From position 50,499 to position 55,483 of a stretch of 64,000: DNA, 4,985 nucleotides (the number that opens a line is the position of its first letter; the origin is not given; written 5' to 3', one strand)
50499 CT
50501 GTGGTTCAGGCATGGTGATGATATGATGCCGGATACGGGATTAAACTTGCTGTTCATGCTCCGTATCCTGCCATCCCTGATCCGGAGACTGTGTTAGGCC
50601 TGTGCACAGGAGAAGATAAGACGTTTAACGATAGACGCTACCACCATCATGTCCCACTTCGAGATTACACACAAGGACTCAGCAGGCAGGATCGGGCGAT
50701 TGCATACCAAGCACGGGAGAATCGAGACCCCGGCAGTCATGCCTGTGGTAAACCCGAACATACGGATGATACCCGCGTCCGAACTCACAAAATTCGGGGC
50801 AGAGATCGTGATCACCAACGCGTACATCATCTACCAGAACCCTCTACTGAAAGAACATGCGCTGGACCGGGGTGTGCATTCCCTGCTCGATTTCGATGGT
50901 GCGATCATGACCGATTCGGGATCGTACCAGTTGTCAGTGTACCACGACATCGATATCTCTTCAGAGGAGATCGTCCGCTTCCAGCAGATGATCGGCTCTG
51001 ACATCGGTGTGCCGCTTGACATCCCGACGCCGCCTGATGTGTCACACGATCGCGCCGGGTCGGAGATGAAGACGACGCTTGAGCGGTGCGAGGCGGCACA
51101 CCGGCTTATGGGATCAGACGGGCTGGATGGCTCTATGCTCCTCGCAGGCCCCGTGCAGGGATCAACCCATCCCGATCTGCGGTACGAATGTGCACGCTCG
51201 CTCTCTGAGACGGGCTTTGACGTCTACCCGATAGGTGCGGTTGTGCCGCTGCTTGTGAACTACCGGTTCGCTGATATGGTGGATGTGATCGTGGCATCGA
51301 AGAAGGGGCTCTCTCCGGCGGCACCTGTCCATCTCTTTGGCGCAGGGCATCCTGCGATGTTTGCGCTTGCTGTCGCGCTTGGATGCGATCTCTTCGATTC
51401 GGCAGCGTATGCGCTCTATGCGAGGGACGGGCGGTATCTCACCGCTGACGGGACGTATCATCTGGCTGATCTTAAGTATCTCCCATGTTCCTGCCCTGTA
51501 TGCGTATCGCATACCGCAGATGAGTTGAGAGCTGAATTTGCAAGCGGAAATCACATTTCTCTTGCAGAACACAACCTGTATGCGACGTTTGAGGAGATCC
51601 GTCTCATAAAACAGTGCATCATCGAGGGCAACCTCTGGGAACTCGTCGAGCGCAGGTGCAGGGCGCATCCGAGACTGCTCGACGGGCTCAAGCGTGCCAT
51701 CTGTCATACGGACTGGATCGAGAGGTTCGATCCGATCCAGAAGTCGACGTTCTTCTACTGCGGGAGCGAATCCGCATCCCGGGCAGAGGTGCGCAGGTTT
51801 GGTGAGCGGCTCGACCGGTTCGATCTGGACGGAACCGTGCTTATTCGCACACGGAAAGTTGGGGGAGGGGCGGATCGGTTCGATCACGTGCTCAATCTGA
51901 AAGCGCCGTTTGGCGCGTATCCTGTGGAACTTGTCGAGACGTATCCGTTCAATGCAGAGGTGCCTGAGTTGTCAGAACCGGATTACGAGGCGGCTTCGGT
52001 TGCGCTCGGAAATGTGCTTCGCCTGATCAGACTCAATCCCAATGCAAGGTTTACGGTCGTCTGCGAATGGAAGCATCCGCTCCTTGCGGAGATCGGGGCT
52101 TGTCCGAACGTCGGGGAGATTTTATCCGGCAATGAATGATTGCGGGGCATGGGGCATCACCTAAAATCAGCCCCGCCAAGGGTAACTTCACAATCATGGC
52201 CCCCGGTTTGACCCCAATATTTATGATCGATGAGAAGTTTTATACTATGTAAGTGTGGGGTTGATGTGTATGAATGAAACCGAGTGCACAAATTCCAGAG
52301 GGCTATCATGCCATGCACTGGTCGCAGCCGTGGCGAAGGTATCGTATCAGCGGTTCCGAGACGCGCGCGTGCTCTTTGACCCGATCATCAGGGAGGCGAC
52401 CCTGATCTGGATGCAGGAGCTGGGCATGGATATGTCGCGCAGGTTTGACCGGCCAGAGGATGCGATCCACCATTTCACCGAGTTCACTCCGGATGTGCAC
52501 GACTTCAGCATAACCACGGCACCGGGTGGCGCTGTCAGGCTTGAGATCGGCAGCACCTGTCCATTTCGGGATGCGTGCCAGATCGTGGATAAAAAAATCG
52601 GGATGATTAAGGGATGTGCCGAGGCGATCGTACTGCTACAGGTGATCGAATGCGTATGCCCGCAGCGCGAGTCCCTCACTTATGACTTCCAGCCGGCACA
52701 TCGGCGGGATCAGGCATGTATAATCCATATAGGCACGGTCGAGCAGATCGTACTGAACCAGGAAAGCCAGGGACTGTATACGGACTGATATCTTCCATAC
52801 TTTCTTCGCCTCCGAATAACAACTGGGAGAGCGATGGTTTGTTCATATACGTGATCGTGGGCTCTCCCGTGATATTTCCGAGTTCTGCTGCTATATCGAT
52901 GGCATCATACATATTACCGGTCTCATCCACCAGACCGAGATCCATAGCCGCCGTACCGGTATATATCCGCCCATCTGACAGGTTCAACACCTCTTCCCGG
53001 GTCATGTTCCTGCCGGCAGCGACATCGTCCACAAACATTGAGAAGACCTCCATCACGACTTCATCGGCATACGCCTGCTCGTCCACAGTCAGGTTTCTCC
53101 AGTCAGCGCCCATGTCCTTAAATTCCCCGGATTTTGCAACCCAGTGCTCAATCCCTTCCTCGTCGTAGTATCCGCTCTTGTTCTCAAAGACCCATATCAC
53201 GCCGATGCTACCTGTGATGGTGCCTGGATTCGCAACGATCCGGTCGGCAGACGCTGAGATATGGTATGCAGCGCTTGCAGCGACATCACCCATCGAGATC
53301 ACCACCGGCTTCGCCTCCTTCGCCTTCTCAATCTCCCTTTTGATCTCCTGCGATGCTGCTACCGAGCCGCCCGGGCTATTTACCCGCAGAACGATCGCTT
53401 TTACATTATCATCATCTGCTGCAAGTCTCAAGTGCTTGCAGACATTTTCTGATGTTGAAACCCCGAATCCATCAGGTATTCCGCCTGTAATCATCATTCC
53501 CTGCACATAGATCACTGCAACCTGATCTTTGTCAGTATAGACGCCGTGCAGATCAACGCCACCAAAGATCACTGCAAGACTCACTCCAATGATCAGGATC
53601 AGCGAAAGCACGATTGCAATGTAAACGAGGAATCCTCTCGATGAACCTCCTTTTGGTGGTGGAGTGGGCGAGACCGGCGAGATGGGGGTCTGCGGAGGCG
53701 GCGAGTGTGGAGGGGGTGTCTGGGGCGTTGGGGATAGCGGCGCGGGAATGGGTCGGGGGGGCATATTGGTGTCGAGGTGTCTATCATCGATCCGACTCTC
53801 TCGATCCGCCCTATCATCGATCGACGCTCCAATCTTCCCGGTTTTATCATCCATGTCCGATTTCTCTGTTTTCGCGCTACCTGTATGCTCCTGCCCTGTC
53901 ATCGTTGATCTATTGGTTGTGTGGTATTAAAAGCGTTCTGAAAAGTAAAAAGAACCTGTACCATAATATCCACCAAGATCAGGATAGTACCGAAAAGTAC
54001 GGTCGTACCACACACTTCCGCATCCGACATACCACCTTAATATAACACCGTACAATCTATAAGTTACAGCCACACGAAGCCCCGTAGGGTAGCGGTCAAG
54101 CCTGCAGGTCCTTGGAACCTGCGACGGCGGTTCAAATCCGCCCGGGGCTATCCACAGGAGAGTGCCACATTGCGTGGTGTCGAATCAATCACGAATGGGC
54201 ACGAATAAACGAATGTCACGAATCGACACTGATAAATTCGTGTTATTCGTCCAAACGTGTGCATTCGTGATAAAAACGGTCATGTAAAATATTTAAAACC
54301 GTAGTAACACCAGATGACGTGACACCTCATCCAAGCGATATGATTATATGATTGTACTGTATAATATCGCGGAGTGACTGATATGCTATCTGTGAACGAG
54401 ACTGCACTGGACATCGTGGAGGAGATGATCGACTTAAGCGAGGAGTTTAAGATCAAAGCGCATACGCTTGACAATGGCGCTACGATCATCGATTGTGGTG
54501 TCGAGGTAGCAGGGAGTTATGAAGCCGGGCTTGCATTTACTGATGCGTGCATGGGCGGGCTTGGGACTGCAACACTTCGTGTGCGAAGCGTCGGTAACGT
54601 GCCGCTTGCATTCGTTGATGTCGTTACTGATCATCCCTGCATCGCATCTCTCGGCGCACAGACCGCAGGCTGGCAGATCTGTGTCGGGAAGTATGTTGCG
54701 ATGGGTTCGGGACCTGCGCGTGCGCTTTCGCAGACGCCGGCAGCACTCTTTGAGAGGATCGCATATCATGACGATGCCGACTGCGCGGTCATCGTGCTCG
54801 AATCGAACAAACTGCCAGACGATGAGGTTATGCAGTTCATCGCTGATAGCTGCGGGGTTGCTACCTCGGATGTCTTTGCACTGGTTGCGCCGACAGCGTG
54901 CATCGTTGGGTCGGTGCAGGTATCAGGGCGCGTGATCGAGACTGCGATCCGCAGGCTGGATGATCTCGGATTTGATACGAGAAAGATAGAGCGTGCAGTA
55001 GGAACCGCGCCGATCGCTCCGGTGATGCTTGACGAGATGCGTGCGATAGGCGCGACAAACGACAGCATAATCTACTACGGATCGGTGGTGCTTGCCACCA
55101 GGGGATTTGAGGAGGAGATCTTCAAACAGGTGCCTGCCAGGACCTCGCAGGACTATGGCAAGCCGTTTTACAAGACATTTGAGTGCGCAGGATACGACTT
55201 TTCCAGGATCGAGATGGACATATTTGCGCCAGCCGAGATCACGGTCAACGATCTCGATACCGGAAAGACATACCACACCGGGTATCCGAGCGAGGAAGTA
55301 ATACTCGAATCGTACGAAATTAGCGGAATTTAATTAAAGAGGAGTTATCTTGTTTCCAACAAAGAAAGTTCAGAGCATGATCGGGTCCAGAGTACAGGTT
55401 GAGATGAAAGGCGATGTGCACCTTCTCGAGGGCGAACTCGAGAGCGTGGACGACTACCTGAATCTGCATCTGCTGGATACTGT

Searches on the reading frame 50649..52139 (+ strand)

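Call 59: search_protein_families(library=pfam, proteins=[window:50649-52139:+], max_evalue=0.00001)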
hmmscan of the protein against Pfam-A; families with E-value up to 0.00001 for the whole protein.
window:50649-52139:+ (496 aa): 1 family
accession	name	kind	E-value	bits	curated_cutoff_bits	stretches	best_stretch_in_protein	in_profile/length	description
PF01702.25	TGT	-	6.5e-90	302.2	26.3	1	12-341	2-356/357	Queuine tRNA-ribosyltransferase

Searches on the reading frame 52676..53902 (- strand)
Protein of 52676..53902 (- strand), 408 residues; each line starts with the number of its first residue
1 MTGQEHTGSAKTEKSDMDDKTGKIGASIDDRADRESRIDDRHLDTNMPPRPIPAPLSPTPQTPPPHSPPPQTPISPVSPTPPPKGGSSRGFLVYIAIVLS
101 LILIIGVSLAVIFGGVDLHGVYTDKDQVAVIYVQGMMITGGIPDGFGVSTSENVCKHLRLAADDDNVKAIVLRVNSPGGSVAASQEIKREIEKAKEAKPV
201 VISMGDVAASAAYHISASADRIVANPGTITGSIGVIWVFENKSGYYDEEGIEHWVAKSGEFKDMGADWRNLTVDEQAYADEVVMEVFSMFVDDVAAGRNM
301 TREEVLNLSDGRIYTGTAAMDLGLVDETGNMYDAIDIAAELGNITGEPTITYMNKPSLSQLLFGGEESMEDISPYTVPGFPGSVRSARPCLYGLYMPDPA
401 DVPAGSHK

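Call 59: search_protein_families(library=pfam, proteins=[window:52676-53902:-], max_evalue=0.00001)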
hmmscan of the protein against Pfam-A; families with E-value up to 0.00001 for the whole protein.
window:52676-53902:- (408 aa): 3 families
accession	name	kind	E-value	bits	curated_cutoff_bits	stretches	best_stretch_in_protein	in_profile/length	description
PF01343.23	Peptidase_S49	-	2.1e-39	135.4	24.9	1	194-343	3-152/154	Peptidase family S49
PF25145.1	NfeD1b_N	-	1.1e-08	35.4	40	1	161-237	25-99/189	NfeD1b, N-terminal domain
PF00574.28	CLP_protease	-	1.7e-07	31.7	20.2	1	149-220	28-97/182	Clp protease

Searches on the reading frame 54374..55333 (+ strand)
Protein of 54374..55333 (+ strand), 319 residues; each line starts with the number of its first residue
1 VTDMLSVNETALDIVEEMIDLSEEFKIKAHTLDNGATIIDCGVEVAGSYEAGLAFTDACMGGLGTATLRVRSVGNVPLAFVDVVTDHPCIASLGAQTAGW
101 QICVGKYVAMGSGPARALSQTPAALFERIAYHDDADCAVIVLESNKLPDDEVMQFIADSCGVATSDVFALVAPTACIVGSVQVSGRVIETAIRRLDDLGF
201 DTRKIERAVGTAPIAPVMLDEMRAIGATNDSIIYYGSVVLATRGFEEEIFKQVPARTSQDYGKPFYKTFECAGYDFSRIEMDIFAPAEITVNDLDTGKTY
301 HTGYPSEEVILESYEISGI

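Call 58: search_protein_families(library=pfam, proteins=[window:54374-55333:+], max_evalue=0.00001)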
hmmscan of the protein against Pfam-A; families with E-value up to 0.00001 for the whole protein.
window:54374-55333:+ (319 aa): 1 family
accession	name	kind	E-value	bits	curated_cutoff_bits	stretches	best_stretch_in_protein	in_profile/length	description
PF02289.21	MCH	-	7.8e-121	403.5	25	1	6-314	1-311/311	Cyclohydrolase (MCH)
